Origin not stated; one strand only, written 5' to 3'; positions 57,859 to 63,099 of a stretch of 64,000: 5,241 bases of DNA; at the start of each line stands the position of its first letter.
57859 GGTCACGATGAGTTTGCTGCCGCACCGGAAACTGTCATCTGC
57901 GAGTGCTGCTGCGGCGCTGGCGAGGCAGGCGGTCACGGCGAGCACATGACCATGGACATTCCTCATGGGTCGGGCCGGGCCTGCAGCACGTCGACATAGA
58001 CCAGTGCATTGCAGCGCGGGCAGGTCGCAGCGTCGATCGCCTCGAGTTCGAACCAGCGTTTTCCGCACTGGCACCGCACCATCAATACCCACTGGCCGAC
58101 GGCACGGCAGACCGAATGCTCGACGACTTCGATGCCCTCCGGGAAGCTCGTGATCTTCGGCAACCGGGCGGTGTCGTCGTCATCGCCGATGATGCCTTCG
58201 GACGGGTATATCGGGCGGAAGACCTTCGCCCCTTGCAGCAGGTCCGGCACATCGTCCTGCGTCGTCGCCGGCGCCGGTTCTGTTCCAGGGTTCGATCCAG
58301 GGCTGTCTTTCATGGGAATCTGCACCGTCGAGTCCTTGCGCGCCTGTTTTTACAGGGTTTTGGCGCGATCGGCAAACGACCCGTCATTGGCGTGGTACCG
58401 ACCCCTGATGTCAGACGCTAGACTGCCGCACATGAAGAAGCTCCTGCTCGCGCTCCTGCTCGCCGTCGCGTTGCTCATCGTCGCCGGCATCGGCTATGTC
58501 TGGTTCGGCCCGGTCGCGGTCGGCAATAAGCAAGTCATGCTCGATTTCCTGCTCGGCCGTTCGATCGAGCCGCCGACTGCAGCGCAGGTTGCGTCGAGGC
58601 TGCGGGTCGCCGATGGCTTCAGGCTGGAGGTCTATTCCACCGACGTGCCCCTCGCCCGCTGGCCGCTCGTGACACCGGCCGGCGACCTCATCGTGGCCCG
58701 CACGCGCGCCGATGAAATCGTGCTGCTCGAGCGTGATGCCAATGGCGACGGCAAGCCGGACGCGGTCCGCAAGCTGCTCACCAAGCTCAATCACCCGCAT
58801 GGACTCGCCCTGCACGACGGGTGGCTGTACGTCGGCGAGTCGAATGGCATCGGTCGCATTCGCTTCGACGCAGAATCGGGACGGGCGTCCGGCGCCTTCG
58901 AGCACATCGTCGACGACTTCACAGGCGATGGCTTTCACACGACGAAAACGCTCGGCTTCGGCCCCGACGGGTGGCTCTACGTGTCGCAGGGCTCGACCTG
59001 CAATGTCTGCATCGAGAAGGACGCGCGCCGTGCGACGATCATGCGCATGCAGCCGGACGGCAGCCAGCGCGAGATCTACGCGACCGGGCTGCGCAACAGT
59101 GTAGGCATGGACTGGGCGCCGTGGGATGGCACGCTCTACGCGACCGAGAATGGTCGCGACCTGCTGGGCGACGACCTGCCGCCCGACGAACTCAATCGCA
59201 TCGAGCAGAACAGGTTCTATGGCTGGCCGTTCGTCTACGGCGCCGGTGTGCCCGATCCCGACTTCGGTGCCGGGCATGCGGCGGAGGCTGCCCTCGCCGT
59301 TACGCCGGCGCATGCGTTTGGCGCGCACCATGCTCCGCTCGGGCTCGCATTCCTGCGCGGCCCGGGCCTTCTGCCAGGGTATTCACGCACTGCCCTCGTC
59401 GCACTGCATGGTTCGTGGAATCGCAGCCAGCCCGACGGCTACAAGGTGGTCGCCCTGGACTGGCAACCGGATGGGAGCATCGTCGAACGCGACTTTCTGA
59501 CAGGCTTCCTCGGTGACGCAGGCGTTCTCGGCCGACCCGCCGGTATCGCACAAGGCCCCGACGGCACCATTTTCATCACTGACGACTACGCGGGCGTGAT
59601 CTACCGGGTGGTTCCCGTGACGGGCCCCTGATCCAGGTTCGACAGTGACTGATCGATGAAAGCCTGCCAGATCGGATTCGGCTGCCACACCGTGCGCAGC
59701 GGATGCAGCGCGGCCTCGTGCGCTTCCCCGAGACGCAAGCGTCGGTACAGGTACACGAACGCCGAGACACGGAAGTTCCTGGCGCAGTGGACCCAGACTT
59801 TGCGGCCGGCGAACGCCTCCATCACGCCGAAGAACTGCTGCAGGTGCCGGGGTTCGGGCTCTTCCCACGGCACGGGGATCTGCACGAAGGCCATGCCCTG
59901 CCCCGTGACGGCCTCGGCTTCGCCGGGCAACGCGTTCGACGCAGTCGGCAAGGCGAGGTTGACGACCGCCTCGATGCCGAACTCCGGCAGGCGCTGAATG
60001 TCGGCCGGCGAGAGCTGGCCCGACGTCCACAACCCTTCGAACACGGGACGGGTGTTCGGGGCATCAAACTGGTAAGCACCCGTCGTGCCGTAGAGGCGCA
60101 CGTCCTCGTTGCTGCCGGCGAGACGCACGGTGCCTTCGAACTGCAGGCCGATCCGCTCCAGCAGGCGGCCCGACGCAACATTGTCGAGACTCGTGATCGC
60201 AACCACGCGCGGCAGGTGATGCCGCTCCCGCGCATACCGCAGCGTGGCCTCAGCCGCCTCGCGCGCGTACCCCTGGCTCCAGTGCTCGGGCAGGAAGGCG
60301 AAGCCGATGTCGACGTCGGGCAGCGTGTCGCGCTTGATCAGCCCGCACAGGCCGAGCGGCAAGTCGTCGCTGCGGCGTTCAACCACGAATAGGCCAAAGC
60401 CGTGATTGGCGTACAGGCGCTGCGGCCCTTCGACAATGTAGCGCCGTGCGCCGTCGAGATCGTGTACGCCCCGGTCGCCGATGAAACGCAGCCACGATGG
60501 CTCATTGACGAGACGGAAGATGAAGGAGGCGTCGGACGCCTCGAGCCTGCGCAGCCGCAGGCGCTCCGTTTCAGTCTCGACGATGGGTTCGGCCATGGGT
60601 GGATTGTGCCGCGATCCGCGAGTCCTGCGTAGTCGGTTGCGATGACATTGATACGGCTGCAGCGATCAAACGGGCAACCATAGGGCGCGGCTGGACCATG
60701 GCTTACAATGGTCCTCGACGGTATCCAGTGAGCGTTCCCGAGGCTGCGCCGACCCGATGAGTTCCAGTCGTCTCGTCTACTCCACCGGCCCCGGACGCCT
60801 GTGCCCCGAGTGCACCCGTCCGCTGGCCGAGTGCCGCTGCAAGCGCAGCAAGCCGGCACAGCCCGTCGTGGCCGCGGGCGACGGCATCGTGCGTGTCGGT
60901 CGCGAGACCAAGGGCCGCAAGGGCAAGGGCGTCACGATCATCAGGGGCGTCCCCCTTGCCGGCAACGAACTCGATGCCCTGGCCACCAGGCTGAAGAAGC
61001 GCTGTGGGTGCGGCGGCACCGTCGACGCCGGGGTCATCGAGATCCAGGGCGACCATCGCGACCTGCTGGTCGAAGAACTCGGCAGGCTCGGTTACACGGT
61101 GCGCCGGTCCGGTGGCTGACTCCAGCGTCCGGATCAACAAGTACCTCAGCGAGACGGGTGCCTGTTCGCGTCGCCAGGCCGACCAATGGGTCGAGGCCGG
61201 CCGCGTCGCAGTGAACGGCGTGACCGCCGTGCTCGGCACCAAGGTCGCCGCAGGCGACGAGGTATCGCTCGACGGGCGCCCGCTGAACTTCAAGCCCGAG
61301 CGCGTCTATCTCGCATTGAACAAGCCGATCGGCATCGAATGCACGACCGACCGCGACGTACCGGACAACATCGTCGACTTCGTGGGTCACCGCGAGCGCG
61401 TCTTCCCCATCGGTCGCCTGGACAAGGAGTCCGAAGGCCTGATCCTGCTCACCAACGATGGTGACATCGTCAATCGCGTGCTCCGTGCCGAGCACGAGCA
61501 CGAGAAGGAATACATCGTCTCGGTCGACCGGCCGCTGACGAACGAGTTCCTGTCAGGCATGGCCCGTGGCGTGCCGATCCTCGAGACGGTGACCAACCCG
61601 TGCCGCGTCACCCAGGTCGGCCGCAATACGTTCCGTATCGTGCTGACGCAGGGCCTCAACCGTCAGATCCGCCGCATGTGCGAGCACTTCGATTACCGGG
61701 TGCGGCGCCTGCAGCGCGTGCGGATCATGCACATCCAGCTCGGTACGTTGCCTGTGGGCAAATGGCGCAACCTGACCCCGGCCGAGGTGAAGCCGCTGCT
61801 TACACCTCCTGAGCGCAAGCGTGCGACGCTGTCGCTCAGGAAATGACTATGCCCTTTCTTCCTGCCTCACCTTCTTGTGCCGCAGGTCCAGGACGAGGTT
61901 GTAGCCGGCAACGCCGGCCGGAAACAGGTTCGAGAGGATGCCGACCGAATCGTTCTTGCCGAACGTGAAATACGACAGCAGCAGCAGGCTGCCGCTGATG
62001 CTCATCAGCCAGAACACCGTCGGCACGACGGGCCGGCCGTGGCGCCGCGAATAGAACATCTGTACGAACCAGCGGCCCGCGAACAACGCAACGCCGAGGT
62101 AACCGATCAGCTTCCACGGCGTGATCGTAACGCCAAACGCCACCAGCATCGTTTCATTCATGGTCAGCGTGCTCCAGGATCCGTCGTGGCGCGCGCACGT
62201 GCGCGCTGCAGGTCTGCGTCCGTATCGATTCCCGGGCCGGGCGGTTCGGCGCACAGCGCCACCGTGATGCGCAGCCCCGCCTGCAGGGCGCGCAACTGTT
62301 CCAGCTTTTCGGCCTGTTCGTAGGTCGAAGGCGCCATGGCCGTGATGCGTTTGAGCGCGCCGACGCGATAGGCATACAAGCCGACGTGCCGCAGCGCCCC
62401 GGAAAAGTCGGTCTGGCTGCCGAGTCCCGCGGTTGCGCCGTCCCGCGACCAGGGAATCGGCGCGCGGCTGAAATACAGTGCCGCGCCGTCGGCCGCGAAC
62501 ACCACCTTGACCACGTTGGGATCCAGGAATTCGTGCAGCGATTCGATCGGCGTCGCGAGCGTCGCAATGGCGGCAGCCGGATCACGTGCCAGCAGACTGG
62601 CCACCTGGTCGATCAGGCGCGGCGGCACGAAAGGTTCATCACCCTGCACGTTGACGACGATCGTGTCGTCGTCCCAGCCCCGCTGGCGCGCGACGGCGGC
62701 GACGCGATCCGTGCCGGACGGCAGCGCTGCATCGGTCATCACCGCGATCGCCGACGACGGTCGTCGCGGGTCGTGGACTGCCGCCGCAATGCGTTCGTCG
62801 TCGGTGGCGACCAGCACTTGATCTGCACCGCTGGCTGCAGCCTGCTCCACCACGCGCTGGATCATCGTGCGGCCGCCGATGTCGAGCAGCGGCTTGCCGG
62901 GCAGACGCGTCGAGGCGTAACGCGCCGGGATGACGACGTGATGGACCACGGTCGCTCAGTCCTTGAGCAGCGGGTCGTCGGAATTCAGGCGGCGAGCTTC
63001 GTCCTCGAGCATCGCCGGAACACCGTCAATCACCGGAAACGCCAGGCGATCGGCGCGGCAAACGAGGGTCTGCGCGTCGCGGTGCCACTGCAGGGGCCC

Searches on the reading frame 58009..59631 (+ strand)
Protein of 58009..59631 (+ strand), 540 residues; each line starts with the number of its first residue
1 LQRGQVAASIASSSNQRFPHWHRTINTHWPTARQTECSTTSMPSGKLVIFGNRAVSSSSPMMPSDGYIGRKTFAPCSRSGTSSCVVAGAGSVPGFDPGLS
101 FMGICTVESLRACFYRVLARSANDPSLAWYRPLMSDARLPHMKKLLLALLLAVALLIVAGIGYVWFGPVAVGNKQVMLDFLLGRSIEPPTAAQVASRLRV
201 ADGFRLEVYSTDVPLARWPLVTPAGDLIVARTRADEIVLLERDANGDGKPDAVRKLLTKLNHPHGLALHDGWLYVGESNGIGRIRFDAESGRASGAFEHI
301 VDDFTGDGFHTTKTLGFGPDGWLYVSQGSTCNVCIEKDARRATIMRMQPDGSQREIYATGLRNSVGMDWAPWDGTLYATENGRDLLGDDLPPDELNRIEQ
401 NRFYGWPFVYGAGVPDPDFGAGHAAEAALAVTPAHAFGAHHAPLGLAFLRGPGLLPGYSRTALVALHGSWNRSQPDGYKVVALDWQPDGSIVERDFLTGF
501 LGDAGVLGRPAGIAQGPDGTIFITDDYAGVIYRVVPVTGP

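Call 41: search_protein_families(library=pfam, proteins=[window:58009-59631:+], max_evalue=0.001)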
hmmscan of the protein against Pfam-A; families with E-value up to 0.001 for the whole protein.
window:58009-59631:+ (540 aa): 3 families
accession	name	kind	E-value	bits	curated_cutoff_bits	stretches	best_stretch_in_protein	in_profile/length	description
PF07995.17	GSDH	-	5.7e-17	62.4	25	1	279-530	82-329/332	Glucose / Sorbosone dehydrogenase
PF23500.1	DUF7133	-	9.4e-13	48.7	27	1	233-531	57-352/385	Domain of unknown function (DUF7133)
PF01436.27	NHL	-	0.00023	21.5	20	0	507-525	1-19/28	NHL repeat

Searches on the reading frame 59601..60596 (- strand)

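Call 41: search_protein_families(library=pfam, proteins=[window:59601-60596:-], max_evalue=0.001)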
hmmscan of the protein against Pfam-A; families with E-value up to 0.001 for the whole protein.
window:59601-60596:- (331 aa): 3 families
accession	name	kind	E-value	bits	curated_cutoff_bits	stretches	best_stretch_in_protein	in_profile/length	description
PF13302.13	Acetyltransf_3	-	1.1e-27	97.9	25.4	1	12-152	1-138/138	Acetyltransferase (GNAT) domain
PF00583.31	Acetyltransf_1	-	1.9e-08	35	20.7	1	65-150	32-115/116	Acetyltransferase (GNAT) family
PF22741.1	PTP-NADK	-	2.6e-05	24.1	27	1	189-291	30-136/163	DSP-PTPase phosphatase fused to NAD+ Kinase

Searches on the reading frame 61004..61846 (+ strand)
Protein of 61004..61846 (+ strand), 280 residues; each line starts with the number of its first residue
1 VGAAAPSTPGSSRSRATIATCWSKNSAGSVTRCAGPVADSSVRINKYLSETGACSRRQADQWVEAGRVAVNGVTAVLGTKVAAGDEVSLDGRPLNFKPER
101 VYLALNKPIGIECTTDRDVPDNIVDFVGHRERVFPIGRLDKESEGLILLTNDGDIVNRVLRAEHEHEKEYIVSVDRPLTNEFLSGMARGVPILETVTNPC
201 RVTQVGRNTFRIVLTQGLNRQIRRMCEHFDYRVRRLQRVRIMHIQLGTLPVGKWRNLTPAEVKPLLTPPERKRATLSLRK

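Call 41: search_protein_families(library=pfam, proteins=[window:61004-61846:+], max_evalue=0.001)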
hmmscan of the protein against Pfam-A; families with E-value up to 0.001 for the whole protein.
window:61004-61846:+ (280 aa): 2 families
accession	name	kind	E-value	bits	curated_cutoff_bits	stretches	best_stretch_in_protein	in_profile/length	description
PF00849.27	PseudoU_synth_2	-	6.4e-20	72.4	26.8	1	102-228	2-152/152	RNA pseudouridylate synthase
PF01479.30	S4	-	2.3e-10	40.5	22.8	1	42-87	1-48/48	S4 domain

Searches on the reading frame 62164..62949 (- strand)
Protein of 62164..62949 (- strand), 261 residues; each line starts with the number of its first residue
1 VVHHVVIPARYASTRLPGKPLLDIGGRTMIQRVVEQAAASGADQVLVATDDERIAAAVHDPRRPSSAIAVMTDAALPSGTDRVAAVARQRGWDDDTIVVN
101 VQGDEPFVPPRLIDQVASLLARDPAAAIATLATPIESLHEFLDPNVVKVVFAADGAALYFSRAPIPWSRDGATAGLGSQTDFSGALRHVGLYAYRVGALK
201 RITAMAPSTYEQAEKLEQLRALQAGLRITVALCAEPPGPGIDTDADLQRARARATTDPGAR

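Call 41: search_protein_families(library=pfam, proteins=[window:62164-62949:-], max_evalue=0.001)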
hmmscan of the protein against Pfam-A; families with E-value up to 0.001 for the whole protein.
window:62164-62949:- (261 aa): 2 families
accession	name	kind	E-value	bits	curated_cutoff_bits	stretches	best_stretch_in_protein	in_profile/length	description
PF02348.25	CTP_transf_3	-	2.2e-55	188.2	22.6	1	5-228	2-217/217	Cytidylyltransferase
PF12804.13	NTP_transf_3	-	1.2e-10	42.2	27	1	19-129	16-120/160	MobA-like NTP transferase domain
